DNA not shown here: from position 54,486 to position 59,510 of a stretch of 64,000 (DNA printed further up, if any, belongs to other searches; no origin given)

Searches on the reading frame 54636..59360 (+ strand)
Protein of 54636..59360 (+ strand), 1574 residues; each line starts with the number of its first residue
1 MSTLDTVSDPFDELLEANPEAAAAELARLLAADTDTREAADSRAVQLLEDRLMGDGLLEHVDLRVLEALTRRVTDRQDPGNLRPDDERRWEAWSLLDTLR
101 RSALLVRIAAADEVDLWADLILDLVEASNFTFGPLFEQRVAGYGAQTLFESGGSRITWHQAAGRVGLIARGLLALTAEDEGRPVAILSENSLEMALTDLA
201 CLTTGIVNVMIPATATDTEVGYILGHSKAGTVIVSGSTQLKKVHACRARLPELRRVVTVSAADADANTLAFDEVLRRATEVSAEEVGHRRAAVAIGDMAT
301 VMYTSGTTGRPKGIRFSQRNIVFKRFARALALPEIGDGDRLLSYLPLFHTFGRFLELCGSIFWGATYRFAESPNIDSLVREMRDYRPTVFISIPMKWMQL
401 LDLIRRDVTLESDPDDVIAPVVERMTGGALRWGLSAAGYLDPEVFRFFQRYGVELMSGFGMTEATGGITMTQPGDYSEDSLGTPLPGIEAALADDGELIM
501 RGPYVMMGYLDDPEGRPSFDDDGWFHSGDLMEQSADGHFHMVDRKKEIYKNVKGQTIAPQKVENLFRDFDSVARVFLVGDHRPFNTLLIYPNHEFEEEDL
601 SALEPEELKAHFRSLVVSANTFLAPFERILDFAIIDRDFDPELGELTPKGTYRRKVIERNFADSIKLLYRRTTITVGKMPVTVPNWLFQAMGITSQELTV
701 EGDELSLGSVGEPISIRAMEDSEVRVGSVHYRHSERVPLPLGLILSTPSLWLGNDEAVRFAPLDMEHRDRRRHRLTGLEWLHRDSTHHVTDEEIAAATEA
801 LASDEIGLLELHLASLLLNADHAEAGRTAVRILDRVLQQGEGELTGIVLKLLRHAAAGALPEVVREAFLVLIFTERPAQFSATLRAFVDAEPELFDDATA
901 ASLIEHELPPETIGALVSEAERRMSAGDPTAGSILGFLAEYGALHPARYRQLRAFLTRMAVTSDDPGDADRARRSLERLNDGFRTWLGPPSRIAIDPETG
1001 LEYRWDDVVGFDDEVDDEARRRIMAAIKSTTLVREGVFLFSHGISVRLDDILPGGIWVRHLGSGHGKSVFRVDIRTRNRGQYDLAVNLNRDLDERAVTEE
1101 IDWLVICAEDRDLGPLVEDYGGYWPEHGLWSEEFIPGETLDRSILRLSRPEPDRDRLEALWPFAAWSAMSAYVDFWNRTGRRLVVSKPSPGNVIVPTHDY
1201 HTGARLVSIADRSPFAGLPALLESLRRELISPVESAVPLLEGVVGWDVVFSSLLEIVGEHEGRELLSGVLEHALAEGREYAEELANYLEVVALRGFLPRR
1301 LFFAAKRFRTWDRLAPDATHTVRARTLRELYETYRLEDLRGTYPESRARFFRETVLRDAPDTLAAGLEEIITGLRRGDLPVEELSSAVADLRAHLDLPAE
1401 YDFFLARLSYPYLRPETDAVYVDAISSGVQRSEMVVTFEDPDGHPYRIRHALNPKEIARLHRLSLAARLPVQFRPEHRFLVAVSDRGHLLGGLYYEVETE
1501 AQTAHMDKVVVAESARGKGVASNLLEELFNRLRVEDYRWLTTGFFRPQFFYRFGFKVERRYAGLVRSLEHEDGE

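Call 31: search_protein_families(library=pfam, proteins=[window:54636-59360:+], max_evalue=0.001)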
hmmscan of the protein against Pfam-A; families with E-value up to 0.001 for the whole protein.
window:54636-59360:+ (1574 aa): 5 families
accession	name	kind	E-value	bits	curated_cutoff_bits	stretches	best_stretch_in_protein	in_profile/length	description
PF00501.34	AMP-binding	-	4e-65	220.5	29.9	1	136-510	1-384/384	AMP-binding enzyme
PF23562.2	AMP-binding_C_3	-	3.6e-11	44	20.8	1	552-671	7-122/124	AMP-binding enzyme C-terminal domain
PF00583.31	Acetyltransf_1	-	4.2e-08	33.9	20.7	1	1470-1555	26-116/116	Acetyltransferase (GNAT) family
PF13508.13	Acetyltransf_7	-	1e-07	32.6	27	1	1476-1556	2-83/84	Acetyltransferase (GNAT) domain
PF14542.12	Acetyltransf_CG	-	5.2e-05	23.7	30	1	1479-1538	2-59/80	GCN5-related N-acetyl-transferase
